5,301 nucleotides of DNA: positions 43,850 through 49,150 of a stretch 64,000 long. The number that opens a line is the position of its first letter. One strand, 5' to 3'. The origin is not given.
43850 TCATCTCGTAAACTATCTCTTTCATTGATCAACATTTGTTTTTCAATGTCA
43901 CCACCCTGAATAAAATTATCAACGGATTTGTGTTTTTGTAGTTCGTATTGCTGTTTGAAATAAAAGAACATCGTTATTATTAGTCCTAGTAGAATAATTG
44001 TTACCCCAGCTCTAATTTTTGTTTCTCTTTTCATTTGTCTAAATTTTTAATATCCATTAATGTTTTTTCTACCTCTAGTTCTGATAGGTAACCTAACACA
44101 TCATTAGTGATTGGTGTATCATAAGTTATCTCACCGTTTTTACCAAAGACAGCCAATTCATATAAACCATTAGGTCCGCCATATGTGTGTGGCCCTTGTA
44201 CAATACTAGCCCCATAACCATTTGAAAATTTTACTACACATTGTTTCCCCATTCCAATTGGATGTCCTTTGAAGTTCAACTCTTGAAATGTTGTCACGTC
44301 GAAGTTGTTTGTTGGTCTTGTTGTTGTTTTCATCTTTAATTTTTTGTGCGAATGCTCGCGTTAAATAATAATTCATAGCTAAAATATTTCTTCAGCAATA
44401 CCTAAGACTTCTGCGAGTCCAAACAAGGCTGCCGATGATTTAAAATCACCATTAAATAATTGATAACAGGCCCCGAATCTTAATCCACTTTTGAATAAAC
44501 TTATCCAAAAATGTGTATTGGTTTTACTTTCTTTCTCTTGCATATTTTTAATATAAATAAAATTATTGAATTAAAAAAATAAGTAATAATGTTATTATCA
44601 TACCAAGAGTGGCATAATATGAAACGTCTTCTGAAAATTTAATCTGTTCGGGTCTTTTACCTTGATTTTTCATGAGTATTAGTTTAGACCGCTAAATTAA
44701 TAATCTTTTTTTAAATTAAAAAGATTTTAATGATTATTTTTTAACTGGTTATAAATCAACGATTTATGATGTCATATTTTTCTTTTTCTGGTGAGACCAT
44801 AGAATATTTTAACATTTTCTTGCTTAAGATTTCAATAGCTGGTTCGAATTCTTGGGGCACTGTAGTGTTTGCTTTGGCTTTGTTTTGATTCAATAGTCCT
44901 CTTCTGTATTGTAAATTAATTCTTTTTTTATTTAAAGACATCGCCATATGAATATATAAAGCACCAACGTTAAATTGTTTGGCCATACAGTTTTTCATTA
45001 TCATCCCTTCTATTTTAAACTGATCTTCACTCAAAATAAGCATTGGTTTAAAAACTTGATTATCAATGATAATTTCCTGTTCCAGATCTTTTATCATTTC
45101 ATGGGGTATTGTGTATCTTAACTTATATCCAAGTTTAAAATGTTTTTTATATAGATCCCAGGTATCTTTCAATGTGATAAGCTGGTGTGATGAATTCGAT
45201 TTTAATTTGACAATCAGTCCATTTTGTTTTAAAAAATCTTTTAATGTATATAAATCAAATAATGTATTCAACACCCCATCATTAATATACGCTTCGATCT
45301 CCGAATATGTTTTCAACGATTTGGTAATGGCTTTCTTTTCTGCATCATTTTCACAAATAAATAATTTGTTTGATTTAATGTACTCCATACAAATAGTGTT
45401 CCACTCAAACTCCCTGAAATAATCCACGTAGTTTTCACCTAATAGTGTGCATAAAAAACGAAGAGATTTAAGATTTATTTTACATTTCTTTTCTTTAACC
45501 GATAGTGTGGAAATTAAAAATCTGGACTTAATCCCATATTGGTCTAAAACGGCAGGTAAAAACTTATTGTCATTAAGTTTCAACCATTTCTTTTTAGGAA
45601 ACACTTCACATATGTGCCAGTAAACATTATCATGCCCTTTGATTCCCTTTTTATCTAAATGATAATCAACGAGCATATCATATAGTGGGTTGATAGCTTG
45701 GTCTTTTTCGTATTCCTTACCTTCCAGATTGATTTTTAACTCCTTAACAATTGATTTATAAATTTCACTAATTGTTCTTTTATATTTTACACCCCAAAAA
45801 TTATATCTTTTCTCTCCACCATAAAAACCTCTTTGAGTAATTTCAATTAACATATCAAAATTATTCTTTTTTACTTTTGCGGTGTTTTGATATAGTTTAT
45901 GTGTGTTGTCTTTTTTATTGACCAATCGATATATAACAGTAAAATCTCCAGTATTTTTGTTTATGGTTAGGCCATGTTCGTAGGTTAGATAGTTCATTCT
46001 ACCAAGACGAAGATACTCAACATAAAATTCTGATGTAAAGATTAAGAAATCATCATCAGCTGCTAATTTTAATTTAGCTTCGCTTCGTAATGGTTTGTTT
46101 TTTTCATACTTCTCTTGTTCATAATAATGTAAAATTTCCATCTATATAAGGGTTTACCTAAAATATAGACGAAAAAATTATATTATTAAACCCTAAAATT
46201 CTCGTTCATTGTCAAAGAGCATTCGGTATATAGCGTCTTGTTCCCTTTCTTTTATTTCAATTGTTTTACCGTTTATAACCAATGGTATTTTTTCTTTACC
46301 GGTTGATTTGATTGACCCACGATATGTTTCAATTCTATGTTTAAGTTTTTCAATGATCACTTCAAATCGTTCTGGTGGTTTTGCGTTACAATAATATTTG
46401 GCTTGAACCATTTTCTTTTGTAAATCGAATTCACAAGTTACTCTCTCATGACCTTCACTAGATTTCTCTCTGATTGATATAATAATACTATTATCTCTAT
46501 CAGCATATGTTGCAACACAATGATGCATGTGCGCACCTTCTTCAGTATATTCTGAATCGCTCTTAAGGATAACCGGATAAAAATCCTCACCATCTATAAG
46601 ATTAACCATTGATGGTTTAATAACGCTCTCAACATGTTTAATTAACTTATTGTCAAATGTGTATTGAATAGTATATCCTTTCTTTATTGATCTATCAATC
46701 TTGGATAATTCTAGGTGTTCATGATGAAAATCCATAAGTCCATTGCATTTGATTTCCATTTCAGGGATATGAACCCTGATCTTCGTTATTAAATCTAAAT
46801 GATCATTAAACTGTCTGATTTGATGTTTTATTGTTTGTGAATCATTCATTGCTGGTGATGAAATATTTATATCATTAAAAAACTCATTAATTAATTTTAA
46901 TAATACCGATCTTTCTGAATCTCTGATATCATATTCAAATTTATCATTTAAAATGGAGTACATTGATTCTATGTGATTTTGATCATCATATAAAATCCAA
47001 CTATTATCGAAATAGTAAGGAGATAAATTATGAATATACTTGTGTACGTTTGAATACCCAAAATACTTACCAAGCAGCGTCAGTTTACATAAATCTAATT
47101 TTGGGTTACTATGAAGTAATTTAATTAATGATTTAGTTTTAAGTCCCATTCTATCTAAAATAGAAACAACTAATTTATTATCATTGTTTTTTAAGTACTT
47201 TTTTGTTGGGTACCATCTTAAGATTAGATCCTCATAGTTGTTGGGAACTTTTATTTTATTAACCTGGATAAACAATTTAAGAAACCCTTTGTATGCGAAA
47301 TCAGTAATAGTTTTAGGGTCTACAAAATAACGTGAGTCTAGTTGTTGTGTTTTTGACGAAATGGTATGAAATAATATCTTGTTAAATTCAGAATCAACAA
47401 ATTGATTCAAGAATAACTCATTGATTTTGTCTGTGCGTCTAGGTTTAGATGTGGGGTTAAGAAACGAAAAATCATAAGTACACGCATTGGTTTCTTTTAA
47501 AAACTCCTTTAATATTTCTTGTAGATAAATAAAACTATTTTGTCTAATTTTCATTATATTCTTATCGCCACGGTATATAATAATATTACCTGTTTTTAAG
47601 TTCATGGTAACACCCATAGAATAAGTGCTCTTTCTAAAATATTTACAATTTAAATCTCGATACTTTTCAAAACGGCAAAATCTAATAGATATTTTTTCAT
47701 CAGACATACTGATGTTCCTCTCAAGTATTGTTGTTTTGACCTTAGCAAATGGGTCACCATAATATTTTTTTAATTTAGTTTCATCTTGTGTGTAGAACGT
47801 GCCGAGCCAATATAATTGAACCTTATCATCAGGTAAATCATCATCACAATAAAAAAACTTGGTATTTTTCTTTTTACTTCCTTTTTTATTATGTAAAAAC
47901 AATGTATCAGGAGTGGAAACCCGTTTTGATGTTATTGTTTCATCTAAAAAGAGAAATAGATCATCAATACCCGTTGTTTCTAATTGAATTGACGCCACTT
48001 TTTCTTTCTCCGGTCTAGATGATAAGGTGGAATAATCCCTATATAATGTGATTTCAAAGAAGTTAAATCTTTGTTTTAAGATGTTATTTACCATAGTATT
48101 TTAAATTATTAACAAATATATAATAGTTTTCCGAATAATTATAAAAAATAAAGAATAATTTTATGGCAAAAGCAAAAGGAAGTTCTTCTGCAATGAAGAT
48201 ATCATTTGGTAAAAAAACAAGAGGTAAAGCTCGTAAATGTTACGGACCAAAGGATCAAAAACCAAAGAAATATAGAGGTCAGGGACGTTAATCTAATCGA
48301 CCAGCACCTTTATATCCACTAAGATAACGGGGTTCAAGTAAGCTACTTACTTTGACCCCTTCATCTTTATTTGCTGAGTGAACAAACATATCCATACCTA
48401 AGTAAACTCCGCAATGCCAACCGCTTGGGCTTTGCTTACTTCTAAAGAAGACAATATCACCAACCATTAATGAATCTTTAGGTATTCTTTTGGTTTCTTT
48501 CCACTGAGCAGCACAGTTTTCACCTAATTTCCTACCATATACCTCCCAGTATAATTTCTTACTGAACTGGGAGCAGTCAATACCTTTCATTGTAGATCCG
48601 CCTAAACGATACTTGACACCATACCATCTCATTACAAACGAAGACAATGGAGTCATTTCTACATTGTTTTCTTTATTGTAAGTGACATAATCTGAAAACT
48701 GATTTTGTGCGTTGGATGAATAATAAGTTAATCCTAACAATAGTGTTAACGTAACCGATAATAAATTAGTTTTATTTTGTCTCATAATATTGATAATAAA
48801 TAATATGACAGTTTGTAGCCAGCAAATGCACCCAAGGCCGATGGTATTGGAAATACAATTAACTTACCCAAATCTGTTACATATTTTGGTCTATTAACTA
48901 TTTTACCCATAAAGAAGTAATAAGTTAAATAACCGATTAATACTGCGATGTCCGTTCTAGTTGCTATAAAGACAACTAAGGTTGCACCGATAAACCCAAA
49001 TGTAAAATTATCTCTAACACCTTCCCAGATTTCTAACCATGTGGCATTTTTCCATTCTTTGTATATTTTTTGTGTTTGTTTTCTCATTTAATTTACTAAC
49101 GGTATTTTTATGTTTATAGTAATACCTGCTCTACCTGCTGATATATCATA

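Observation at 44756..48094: Tandem giant paralogs, one with an HxHHC metal-site-like motif and one degenerate copy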

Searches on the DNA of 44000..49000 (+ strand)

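Call 5: search_dna_similar(query=window:44000-49000:+, collection=phages, mode=near, max_rows=15)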
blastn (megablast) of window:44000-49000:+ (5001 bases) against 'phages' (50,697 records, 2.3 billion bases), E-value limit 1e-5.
No match.

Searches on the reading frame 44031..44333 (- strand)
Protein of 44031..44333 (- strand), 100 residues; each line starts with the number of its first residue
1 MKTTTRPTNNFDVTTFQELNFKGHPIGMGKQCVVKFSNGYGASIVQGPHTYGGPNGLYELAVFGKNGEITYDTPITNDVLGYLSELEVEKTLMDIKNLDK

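Call 6: search_protein_families(library=phrogs, proteins=[window:44031-44333:-], max_evalue=0.01)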
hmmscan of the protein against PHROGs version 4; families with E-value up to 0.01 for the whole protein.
window:44031-44333:- (100 aa): 1 family
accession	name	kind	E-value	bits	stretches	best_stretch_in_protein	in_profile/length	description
phrog_4074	-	unknown function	1.6e-18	67.5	1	28-98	20-89/90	-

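Call 62: search_protein_families(library=pfam, proteins=[window:44031-44333:-], max_evalue=0.01)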
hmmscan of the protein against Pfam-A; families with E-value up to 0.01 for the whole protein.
window:44031-44333:- (100 aa): 0 families

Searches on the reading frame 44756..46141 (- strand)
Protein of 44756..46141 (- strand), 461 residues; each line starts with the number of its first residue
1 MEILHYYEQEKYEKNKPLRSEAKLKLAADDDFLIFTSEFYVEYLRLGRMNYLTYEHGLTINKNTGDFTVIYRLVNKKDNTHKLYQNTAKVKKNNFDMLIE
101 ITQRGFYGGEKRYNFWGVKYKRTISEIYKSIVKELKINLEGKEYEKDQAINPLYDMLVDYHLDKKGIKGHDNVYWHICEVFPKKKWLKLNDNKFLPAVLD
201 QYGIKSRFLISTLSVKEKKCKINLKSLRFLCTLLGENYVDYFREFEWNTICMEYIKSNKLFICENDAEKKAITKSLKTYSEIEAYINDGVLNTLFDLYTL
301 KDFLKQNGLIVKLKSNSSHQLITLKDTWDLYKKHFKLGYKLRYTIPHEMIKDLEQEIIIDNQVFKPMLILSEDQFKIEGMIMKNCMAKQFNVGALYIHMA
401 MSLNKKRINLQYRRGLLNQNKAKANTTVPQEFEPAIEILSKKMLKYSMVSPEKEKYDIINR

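Call 3: search_protein_families(library=pfam, proteins=[window:44756-46141:-], max_evalue=1)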
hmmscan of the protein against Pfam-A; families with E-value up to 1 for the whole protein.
window:44756-46141:- (461 aa): 0 families

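Call 6: search_protein_families(library=phrogs, proteins=[window:44756-46141:-], max_evalue=0.01)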
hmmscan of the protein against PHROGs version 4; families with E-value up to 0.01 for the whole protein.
window:44756-46141:- (461 aa): 0 families

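Call 18: find_homologous_proteins(query=window:44756-46141:-, max_evalue=0.001)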
Query window:44756-46141:- (461 aa): 467 proteins with E <= 0.001 among 4870 candidates; the best 120 are listed.
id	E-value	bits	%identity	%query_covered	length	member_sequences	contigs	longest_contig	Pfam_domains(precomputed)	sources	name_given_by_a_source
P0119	0.0e+0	1030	100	100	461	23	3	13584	-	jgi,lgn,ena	jgi:hypothetical protein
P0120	1.4e-272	922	87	100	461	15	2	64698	-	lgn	-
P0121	2.6e-263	892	83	100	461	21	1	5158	-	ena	-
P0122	1.4e-259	879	83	100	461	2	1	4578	-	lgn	-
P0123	2.1e-258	876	82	100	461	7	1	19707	-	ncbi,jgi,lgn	jgi:hypothetical protein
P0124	1.1e-254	863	80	100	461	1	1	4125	-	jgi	jgi:hypothetical protein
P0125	1.1e-254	863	80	100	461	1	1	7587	-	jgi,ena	-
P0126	1.1e-254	863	80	100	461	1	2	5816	-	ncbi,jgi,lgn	jgi:hypothetical protein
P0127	1.4e-254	863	80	100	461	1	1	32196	-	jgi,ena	jgi:hypothetical protein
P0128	2.6e-254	862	79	100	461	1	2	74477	-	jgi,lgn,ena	jgi:hypothetical protein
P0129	5.0e-254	861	80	100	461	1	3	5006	-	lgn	-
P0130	1.1e-253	860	80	100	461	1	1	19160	-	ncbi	-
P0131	2.5e-252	856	79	100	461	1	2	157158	-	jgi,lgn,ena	jgi:hypothetical protein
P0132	1.3e-214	731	68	100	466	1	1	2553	-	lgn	-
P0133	1.1e-211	722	67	100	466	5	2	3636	-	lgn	-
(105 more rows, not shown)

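Call 29: search_protein_families(library=ncbifam, proteins=[window:44756-46141:-], max_evalue=1)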
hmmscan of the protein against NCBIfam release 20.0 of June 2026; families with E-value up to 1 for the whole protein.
window:44756-46141:- (461 aa): 0 families

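Call 30: search_protein_families(library=padloc, proteins=[window:44756-46141:-], max_evalue=1)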
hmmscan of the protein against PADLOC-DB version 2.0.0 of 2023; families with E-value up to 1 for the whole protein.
window:44756-46141:- (461 aa): 1 family
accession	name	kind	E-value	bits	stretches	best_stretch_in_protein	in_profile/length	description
PDLC04190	HEC-01B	-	0.0051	15.1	1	166-288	42-162/168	-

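Call 36: predict_structure(alignment_id=A2)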
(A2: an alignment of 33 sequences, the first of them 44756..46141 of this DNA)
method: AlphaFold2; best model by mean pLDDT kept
length: 461 residues; sequences in the alignment: 33
mean_pLDDT: 90.9   pTM: 0.75
mean pLDDT of the five models: 90.9, 90.1, 89.6, 89.5, 88.8
residues with pLDDT >= 90: 319; 70-90: 127; 50-70: 15; < 50: 0
segments of 3 or more residues with pLDDT < 50: none
pLDDT, mean of each block of 10 residues (from residue 1): 95 90 97 97 87 96 97 83 83 96 94 90 96 93 84 96 95 91 95 95 91 76 91 92 90 88 93 89 70 94 91 88 90 89 94 95 95 89 85 90 94 93 91 96 93 86 64
secondary structure, 60 per line:
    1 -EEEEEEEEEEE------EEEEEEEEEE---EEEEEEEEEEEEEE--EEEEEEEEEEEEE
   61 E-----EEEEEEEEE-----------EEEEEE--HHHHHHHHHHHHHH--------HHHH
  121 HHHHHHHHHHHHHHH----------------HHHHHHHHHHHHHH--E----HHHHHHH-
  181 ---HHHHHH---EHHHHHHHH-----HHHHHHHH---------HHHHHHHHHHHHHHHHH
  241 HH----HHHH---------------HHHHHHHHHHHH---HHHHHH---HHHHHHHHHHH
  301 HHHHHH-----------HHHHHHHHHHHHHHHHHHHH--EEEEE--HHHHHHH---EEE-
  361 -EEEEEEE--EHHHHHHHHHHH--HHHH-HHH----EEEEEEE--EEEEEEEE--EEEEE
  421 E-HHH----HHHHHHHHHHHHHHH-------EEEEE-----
elements in order: E2-12 E19-28 E32-45 E48-61 E67-75 E87-92 H95-108 H117-135 H152-165 H173-179 H184-189 H194-201 H207-214 H224-242 H247-250 H266-277 H281-286 H290-306 H318-337 E340-344 H347-353 E357-359 E362-368 H372-382 H385-388 E397-403 E406-413 E416-421 H430-444 E452-456

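Call 46: search_dna_similar(query=window:44756-46141:-, collection=phages, mode=protein, max_rows=25, max_evalue=0.01)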
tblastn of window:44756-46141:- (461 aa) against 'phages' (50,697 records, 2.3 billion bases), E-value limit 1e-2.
No match.

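Call 48: find_related_loci(query=A2, collection=viral_contigs, flank=4000)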
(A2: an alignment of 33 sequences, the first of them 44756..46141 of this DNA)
Query A2 (461 aa) in viral_contigs; peptide patterns used: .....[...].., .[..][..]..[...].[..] (x = any residue, [..] = any of these).
259 stretches matched a pattern; 201 encode a relative of the query (tblastn E <= 1e-3); the best 80 are kept; 79 distinct loci.
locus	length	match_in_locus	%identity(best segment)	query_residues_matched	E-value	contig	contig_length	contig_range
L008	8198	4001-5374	65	1-459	0e+0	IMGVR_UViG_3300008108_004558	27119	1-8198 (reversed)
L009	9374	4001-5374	64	1-459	0e+0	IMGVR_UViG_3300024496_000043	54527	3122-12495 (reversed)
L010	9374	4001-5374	63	1-459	0e+0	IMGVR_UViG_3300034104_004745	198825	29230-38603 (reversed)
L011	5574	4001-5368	56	1-460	2e-176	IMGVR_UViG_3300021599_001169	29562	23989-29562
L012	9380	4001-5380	55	1-461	5e-165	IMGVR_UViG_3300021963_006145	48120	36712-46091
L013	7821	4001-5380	54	1-461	3e-164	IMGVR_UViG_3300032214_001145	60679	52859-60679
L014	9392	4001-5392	49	1-460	4e-146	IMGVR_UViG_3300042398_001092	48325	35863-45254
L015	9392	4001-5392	49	1-460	4e-146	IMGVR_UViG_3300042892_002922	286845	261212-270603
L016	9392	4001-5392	49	1-460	4e-146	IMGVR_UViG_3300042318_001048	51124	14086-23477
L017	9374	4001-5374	48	5-459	5e-132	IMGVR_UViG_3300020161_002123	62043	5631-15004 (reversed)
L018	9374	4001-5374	48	5-459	1e-131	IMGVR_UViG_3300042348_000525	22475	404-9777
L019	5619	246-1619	48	5-459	8e-132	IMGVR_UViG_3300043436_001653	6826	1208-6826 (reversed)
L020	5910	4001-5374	48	5-459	9e-132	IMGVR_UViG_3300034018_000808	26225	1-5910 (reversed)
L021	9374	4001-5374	47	5-459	3e-131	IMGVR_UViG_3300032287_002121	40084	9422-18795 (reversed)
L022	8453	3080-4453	47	5-459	4e-131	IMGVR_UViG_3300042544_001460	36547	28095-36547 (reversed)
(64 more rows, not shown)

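Call 77: search_protein_families(library=pfam, alignment_id=A2, max_evalue=0.05)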
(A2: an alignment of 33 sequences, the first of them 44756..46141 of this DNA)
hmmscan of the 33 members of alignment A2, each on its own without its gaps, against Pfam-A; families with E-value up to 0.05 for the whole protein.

A. member 1, window:44756-46141:- (461 aa): 0 families

B. families by the number of members that match (of 33 scanned): 4 families
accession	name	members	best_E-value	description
PF14284.11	PcfJ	5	0.0018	PcfJ-like protein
PF21098.3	PH-GRAM_MTMR6-like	2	0.03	MTMR6-9, GRAM domain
PF10501.15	Ribosomal_L50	1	0.022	Ribosomal subunit 39S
PF21984.2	DnaD_N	1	0.049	DnaD N-terminal domain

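Call 96: search_solved_structures(query=A2, max_evalue=10)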
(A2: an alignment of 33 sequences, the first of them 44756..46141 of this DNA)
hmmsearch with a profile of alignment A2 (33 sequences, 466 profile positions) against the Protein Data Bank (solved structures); distinct sequences matched with E-value up to 10: 0.

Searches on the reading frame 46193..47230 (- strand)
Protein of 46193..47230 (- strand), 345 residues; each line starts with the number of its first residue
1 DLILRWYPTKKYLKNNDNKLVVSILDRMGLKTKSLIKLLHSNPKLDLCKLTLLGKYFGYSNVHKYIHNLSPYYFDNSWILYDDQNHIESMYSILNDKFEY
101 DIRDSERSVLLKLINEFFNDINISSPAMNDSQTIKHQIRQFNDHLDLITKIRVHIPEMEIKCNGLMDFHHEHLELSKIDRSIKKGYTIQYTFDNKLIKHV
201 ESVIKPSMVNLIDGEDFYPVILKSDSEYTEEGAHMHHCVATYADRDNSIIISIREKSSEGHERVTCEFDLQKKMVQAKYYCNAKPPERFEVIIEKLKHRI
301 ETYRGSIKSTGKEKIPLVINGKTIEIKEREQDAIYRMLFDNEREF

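Call 66: search_dna_similar(query=window:46193-47230:-, collection=plasmids, mode=protein, max_rows=25, max_evalue=0.01)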
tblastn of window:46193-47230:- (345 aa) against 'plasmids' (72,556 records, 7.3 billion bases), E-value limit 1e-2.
No match.
